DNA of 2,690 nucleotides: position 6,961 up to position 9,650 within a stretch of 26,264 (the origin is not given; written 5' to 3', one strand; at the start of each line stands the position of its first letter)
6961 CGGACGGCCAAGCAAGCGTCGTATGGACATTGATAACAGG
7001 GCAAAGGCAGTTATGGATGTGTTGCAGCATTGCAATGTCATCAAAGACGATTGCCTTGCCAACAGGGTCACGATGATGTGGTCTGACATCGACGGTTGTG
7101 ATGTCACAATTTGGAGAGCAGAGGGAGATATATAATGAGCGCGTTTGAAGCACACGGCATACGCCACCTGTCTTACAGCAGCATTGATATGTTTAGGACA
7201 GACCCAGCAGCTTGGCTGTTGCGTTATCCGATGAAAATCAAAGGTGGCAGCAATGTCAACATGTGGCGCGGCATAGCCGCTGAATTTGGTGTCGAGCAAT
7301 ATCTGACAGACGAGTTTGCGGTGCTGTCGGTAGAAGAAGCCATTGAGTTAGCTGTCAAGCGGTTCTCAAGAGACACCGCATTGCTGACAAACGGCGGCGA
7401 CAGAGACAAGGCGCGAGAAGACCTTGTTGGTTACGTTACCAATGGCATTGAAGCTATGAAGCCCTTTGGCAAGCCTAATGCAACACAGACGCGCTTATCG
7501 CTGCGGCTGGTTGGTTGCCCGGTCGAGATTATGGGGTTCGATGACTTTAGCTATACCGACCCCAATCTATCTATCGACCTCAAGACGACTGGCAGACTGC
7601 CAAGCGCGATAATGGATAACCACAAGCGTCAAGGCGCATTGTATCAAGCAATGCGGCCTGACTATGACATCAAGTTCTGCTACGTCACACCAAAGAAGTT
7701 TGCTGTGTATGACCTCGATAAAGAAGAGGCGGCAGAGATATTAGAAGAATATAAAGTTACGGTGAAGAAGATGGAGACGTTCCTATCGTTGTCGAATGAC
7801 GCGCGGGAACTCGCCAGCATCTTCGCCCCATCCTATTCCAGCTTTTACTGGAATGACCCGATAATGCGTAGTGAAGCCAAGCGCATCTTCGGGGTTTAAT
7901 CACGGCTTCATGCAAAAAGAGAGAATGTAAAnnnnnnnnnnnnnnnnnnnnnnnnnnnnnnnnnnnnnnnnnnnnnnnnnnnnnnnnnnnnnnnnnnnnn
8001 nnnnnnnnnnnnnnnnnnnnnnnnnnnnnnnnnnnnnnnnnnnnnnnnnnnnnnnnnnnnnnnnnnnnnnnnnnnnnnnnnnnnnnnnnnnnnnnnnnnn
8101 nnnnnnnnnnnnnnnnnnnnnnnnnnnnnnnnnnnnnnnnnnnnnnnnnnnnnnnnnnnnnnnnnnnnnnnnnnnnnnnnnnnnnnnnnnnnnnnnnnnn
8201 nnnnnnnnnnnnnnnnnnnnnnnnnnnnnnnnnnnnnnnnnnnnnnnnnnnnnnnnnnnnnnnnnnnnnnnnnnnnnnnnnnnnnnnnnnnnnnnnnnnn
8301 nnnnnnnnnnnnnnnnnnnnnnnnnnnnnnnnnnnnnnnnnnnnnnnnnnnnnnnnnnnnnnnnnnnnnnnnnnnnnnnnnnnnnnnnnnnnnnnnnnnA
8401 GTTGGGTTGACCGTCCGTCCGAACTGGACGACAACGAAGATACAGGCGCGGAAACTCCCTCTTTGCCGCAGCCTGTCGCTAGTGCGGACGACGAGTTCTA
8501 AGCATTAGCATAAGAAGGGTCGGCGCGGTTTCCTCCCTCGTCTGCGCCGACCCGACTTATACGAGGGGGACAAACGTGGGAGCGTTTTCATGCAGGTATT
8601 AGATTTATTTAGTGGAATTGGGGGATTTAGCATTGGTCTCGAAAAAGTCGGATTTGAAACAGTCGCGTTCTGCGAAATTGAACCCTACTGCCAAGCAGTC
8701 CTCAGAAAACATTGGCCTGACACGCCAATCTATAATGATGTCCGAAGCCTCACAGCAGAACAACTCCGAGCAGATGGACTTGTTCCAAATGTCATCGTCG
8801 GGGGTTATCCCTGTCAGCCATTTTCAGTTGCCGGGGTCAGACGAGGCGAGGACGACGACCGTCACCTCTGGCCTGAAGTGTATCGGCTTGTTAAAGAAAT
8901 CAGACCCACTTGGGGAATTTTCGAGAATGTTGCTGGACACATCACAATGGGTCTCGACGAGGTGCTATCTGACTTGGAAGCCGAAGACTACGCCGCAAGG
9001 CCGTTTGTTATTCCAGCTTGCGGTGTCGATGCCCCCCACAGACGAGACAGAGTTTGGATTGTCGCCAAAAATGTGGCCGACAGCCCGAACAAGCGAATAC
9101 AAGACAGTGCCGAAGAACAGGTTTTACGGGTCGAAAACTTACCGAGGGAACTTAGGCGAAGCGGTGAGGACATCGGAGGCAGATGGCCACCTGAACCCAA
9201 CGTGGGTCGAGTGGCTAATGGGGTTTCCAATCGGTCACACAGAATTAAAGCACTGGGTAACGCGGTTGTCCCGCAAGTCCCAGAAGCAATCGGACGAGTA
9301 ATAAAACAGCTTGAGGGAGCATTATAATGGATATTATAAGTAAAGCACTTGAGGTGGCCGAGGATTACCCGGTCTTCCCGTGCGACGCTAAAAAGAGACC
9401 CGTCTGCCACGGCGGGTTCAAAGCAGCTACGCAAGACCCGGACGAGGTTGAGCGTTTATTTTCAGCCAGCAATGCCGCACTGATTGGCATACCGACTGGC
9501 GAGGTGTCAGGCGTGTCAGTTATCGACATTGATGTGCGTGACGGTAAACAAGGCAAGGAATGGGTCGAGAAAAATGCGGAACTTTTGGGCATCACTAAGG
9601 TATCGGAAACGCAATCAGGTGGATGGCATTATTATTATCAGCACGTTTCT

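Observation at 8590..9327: Methyltransferase locus is open in two same-strand frames; the embedded +1 ORF carries a motif-IX-like element the main frame lacks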

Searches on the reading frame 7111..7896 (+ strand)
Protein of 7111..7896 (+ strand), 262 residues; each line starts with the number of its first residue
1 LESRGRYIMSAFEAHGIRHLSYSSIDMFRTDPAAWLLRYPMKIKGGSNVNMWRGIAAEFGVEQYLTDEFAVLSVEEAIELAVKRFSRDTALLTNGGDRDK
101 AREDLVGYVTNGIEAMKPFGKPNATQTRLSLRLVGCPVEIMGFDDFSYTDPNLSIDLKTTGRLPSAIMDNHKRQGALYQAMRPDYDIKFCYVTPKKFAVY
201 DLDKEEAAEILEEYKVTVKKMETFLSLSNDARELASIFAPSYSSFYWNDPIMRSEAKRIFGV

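Call 60: search_protein_families(library=phrogs, proteins=[window:7111-7896:+], max_evalue=0.00001)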
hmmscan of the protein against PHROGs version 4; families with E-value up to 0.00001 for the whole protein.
window:7111-7896:+ (262 aa): 1 family
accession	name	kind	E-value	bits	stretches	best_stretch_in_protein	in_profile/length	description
phrog_10230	-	unknown function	1.9e-21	77.5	1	11-250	14-266/279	-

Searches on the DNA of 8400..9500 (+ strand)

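Call 4: search_dna_similar(query=window:8400-9500:+, collection=phages, mode=distant, max_rows=30)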
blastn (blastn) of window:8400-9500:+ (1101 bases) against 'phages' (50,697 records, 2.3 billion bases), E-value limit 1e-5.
Records with a match: 64; places in all: 64; records where one place covers at least 80% of the query: 0.
Best place of each record, by identity: 80-90% 2; 60-80% 62.
By first word of the organism name: Paenibacillus 54; Bacteriophage 3; Lactobacillus 2; Lacticaseibacillus 2; Phage 1; Bacillus 1; Porphyromonas 1.
By host as written in the record: Paenibacillus larvae 26; Paenibacillus larvae ATCC 9545 17; Paenibacillus larvae NRRL 2605 5; Paenibacillus larvae NW6 4; - 2; Paenibacillus larvae ATCC 25747 2; Lactobacillus rhamnosus 2; Paenibacillus larvae 2006 2; and 4 more.
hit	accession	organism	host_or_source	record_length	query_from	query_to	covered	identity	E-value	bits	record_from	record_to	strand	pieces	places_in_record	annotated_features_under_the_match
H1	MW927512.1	Paenibacillus phage Bert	Paenibacillus larvae ATCC 9545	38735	255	654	36%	67.6%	8e-28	132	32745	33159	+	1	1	deoxycytosine methyltransferase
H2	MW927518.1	Paenibacillus phage Mock2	Paenibacillus larvae NW6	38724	255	654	36%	67.6%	8e-28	132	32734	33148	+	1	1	deoxycytosine methyltransferase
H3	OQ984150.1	Phage C72C1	-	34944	404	667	24%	74.6%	2e-41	176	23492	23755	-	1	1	DNA methyltransferase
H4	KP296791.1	Paenibacillus phage Diva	Paenibacillus larvae ATCC 9545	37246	400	654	23%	71.8%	1e-26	128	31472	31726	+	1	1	DNA-cytosine methyltransferase | hypothetical protein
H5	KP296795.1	Paenibacillus phage Shelly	Paenibacillus larvae ATCC 9545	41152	400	654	23%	71.8%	1e-26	128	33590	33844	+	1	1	DNA-cytosine methyltransferase | hypothetical protein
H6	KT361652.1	Paenibacillus phage Xenia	Paenibacillus larvae NRRL 2605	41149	400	654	23%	71.8%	1e-26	128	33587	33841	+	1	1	DNA-cytosine methyltransferase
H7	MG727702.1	Paenibacillus phage Likha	Paenibacillus larvae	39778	400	654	23%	71.8%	1e-26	128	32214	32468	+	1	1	DNA cytosine methyltransferase (x2)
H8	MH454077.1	Paenibacillus phage Bloom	Paenibacillus larvae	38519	400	654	23%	71.8%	1e-26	128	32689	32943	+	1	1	DNA cytosine methyltransferase (x2)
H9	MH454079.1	Paenibacillus phage Jacopo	Paenibacillus larvae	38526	400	654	23%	71.8%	1e-26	128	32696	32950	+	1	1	DNA cytosine methyltransferase (x2)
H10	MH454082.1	Paenibacillus phage Genki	Paenibacillus larvae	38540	400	654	23%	71.8%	1e-26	128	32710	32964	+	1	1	DNA cytosine methyltransferase (x2)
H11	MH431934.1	Paenibacillus phage Gryphonian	Paenibacillus larvae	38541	400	654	23%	71.8%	1e-26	128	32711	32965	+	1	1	DNA cytosine methyltransferase (x2)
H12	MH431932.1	Paenibacillus phage Arcticfreeze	Paenibacillus larvae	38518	400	654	23%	71.8%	1e-26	128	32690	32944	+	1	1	DNA cytosine methyltransferase (x2)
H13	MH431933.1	Paenibacillus phage DevRi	Paenibacillus larvae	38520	400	654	23%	71.8%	1e-26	128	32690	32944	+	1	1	DNA cytosine methyltransferase (x2)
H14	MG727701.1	Paenibacillus phage Leyra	Paenibacillus larvae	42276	400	654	23%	71.8%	1e-26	128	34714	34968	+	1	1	DNA-cytosine methyltransferase (x2)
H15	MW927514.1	Paenibacillus phage Fitz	Paenibacillus larvae ATCC 9545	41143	400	654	23%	71.8%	1e-26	128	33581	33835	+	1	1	deoxycytosine methyltransferase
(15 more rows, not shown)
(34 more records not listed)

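Call 39: search_dna_similar(query=window:8590-9327:+, collection=ecoli_genomes, mode=distant, max_rows=15, max_evalue=0.001)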
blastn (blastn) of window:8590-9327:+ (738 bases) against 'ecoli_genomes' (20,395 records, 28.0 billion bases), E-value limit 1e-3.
Records with a match: 4; places in all: 4; records where one place covers at least 80% of the query: 0.
Genomes with a match: 4 of 5426; with a place that covers at least 80% of the query: 0. Places per genome that has any: lowest 1, median 1, highest 1. On chromosomes: 4 places; on plasmids: 0.
Best place of each record, by identity: 60-80% 4.
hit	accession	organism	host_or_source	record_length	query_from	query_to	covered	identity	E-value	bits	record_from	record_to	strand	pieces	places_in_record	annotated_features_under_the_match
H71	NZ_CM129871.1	Escherichia coli strain PCP07014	seawater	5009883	595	671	10%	79.2%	7e-8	68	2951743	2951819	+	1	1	DNA cytosine methyltransferase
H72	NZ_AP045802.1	Escherichia coli strain 23CRST032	Homo sapiens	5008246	595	671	10%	79.2%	7e-8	68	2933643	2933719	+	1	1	DNA cytosine methyltransferase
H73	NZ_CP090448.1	Escherichia coli strain PT62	pigeon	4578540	593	671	11%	77.2%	3e-6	63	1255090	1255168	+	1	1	DNA cytosine methyltransferase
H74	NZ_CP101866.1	Escherichia coli strain LP5-1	pigeon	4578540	593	671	11%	77.2%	3e-6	63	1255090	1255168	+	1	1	DNA cytosine methyltransferase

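Call 41: get_annotated_region(hit=H71, flank=1500)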
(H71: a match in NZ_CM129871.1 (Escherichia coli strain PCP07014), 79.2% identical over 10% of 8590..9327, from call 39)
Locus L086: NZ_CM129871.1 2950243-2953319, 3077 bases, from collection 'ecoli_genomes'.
description: Escherichia coli strain PCP07014 chromosome, whole genome shotgun sequence
organism: Escherichia coli strain PCP07014 (NCBI taxid 562)
replicon: chromosome; assembly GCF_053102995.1
host: -; source: seawater; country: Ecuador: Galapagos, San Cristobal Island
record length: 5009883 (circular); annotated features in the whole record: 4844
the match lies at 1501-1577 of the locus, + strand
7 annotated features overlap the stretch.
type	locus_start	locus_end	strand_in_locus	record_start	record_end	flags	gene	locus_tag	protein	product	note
CDS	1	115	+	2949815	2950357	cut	-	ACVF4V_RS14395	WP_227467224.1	hypothetical protein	-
CDS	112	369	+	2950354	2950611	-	-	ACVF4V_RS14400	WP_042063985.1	DUF4752 family protein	-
CDS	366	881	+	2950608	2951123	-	-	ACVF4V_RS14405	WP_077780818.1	ead/Ea22-like family protein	-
CDS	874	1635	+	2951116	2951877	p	-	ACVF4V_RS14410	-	DNA cytosine methyltransferase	internal stop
CDS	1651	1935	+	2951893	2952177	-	-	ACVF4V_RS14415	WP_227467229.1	hypothetical protein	-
CDS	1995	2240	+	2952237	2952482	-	-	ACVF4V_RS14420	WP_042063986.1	excisionase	-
CDS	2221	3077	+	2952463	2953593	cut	-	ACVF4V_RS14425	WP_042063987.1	site-specific integrase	-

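Call 42: get_annotated_region(hit=H73, flank=1500)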
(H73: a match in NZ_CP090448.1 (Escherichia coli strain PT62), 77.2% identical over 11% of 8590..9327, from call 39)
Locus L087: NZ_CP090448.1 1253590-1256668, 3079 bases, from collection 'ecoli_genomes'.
description: Escherichia coli strain PT62 chromosome, complete genome
organism: Escherichia coli strain PT62 (NCBI taxid 562)
replicon: chromosome; assembly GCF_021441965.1
host: -; source: pigeon; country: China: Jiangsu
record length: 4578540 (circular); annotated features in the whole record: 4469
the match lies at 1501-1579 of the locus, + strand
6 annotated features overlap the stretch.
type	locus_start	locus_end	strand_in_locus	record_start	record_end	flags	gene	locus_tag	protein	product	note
CDS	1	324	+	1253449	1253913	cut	-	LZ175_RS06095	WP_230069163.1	crossover junction endodeoxyribonuclease RuvC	-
CDS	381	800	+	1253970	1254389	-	-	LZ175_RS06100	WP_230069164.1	hypothetical protein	-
CDS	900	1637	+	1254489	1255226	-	-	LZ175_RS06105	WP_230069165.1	DNA cytosine methyltransferase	-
CDS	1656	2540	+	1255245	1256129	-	-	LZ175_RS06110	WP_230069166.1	DUF551 domain-containing protein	-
CDS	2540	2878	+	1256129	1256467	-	-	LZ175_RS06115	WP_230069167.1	hypothetical protein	-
CDS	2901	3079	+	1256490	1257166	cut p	-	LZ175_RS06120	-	terminase small subunit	frameshifted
